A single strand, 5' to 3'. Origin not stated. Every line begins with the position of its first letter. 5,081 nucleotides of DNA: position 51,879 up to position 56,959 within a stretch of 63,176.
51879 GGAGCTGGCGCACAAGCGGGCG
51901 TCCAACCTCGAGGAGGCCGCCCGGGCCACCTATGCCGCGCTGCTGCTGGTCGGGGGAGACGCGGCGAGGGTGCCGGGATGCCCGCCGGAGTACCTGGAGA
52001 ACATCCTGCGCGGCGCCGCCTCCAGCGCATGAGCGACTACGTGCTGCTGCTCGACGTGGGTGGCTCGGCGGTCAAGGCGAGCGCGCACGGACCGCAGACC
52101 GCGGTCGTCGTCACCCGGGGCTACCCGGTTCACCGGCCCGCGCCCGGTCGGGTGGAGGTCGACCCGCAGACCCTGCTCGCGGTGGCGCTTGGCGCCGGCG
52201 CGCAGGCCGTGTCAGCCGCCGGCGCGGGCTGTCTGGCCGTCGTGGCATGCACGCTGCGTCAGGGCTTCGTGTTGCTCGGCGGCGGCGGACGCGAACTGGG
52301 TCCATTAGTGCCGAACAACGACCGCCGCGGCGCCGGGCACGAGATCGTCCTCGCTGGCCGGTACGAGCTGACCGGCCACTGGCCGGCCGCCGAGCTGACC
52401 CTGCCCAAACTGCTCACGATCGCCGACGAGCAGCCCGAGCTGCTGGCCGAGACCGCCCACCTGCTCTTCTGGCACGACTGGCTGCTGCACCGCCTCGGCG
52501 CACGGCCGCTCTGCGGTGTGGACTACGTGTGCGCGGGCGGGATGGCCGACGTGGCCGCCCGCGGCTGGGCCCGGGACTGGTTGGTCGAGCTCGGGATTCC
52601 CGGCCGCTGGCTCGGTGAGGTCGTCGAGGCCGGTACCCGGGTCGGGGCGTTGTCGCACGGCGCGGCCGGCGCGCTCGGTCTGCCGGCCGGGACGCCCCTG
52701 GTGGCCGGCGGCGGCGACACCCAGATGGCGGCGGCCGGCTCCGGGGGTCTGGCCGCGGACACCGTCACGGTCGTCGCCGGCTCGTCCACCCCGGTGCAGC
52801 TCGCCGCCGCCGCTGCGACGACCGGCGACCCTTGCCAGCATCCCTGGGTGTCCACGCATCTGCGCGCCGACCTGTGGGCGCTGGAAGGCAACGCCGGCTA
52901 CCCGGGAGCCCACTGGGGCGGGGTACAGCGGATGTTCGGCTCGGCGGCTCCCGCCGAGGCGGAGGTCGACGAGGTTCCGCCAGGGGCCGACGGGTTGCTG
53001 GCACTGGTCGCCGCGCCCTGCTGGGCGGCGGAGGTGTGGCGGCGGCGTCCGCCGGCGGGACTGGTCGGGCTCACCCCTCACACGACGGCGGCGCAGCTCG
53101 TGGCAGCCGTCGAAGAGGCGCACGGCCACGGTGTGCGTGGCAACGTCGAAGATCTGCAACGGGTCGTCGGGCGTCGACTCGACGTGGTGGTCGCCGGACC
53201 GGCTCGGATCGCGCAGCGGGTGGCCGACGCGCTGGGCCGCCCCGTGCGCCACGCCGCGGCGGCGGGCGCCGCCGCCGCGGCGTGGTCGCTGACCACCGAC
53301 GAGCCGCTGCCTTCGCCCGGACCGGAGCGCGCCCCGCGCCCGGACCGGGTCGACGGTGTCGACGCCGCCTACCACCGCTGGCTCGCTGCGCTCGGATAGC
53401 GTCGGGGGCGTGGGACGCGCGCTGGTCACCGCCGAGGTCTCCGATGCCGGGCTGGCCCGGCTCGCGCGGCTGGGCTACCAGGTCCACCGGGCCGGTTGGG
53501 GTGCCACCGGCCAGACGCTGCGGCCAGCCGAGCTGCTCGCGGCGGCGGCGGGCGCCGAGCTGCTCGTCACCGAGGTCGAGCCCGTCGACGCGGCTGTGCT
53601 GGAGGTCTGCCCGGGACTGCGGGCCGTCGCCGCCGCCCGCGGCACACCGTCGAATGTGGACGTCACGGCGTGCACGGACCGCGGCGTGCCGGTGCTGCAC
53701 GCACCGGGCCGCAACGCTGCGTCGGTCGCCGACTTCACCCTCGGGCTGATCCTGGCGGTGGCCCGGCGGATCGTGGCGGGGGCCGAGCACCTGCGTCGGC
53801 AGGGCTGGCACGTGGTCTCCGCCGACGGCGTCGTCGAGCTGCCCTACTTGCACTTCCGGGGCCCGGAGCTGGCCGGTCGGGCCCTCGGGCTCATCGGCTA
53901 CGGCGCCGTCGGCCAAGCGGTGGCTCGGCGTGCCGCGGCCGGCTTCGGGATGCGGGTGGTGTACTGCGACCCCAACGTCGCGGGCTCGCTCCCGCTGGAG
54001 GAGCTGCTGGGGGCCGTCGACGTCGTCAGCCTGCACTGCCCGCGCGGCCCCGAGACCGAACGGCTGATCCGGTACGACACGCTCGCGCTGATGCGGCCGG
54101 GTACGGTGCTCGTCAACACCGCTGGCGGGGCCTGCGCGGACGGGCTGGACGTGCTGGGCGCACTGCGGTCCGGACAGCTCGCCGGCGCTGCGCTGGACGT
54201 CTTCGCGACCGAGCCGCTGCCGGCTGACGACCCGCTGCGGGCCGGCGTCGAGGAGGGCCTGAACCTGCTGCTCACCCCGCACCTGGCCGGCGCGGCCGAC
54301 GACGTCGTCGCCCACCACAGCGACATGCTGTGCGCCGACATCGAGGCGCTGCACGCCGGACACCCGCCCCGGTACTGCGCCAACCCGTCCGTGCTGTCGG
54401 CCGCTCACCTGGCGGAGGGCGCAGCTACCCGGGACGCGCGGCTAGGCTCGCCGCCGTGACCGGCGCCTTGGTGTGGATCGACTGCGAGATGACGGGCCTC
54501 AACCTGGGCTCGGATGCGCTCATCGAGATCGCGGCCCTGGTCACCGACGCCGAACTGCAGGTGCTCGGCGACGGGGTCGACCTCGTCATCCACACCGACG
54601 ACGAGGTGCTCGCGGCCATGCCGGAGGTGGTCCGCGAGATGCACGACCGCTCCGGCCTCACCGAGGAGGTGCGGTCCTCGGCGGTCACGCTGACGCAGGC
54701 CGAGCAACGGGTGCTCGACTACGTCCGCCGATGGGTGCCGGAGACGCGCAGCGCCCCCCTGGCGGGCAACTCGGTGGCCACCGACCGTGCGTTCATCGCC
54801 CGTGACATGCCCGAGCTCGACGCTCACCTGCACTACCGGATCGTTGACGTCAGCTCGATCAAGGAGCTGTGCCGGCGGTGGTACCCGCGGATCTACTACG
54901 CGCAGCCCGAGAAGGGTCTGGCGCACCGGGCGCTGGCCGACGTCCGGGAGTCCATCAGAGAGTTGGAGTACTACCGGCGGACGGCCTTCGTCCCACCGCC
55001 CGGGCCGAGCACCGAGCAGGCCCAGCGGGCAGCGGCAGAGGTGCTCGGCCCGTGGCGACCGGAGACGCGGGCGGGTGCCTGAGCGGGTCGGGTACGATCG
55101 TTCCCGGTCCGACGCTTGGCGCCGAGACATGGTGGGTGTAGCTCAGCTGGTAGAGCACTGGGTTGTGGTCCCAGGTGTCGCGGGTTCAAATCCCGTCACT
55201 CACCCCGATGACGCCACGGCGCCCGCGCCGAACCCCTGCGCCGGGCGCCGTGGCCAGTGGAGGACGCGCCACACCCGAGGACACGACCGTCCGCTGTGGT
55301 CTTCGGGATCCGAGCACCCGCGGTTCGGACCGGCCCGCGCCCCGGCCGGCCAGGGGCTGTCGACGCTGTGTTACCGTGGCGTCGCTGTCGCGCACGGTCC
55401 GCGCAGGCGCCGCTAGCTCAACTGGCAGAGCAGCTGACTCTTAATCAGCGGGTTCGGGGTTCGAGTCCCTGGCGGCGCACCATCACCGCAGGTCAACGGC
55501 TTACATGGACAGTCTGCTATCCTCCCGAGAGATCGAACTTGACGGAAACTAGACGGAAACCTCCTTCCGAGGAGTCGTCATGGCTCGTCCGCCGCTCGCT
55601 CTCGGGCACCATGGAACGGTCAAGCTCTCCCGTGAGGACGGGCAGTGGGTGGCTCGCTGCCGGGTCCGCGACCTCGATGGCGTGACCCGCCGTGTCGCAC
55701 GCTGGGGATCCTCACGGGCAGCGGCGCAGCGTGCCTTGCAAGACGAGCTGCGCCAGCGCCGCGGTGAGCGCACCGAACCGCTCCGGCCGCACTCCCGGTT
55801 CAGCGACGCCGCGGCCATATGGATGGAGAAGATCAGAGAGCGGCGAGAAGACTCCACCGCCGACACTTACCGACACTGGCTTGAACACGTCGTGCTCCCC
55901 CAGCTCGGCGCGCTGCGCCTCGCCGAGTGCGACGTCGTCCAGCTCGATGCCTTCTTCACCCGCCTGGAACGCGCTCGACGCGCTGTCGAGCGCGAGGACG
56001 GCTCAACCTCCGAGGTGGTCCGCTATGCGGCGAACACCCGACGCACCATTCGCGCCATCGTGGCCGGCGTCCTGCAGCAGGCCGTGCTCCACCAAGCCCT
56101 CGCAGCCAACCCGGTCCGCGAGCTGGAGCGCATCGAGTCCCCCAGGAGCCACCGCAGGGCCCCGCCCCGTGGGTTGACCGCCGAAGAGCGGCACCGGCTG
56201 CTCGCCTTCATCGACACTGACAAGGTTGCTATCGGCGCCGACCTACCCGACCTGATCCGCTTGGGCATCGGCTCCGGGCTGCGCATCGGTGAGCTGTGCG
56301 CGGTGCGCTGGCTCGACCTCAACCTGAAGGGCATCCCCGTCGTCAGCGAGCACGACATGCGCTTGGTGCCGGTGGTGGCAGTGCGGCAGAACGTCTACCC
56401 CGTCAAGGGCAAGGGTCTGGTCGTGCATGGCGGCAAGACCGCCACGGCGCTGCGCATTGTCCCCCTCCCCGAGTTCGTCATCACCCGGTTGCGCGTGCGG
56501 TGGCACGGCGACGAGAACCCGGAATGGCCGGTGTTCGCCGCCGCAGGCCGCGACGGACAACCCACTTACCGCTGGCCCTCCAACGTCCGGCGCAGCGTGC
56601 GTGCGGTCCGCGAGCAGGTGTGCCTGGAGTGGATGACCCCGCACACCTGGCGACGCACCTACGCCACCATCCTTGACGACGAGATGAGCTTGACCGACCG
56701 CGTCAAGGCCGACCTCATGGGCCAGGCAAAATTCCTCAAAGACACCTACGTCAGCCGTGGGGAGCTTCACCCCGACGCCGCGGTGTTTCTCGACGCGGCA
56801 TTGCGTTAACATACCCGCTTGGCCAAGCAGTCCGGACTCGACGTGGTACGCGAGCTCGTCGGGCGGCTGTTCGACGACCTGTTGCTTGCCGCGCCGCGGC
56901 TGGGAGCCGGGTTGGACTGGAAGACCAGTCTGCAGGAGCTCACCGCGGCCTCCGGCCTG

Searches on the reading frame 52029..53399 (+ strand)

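Call 65: search_protein_families(library=pfam, proteins=[window:52029-53399:+], max_evalue=0.001)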
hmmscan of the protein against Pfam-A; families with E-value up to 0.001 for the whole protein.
window:52029-53399:+ (456 aa): 2 families
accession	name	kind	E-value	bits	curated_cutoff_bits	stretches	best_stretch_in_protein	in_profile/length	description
PF00370.27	FGGY_N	-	5.9e-22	78.9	28.8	1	4-237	1-245/245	FGGY family of carbohydrate kinases, N-terminal domain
PF02782.22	FGGY_C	-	0.00049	20.4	27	1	314-417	80-193/198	FGGY family of carbohydrate kinases, C-terminal domain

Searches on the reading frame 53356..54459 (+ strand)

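Call 65: search_protein_families(library=pfam, proteins=[window:53356-54459:+], max_evalue=0.001)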
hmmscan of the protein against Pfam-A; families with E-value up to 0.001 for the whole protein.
window:53356-54459:+ (367 aa): 2 families
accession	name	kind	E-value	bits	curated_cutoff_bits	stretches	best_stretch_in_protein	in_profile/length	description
PF02826.25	2-Hacid_dh_C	-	2.4e-42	144.7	25.1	1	129-311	1-178/178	D-isomer specific 2-hydroxyacid dehydrogenase, NAD binding domain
PF00389.36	2-Hacid_dh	-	9.5e-15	54.9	24.6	1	54-340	27-131/134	D-isomer specific 2-hydroxyacid dehydrogenase, catalytic domain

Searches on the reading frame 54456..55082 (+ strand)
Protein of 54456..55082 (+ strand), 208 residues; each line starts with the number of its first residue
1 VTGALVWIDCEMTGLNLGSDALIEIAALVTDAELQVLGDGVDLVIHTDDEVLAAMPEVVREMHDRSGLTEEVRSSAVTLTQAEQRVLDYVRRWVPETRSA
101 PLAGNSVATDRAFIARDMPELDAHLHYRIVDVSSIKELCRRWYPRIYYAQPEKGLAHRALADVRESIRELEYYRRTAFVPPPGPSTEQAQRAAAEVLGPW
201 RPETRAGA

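Call 65: search_protein_families(library=pfam, proteins=[window:54456-55082:+], max_evalue=0.001)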
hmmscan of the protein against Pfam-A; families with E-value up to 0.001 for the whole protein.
window:54456-55082:+ (208 aa): 1 family
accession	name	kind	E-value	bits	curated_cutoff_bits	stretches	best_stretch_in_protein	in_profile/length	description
PF00929.31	RNase_T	-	5.1e-32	112.1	24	1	6-169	1-163/164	Exonuclease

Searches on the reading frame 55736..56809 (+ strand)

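Call 65: search_protein_families(library=pfam, proteins=[window:55736-56809:+], max_evalue=0.001)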
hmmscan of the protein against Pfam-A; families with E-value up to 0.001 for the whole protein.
window:55736-56809:+ (357 aa): 3 families
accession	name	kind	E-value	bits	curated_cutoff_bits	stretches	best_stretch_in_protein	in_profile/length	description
PF00589.27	Phage_integrase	-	1.2e-07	32.1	27.1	1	147-314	3-141/172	Phage integrase family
PF22022.2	Phage_int_M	-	1.9e-06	28.5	27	1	22-105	1-86/96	Phage integrase central domain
PF14659.12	Phage_int_SAM_3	-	0.00012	22.7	22.6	1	22-70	2-50/58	Phage integrase, N-terminal SAM-like domain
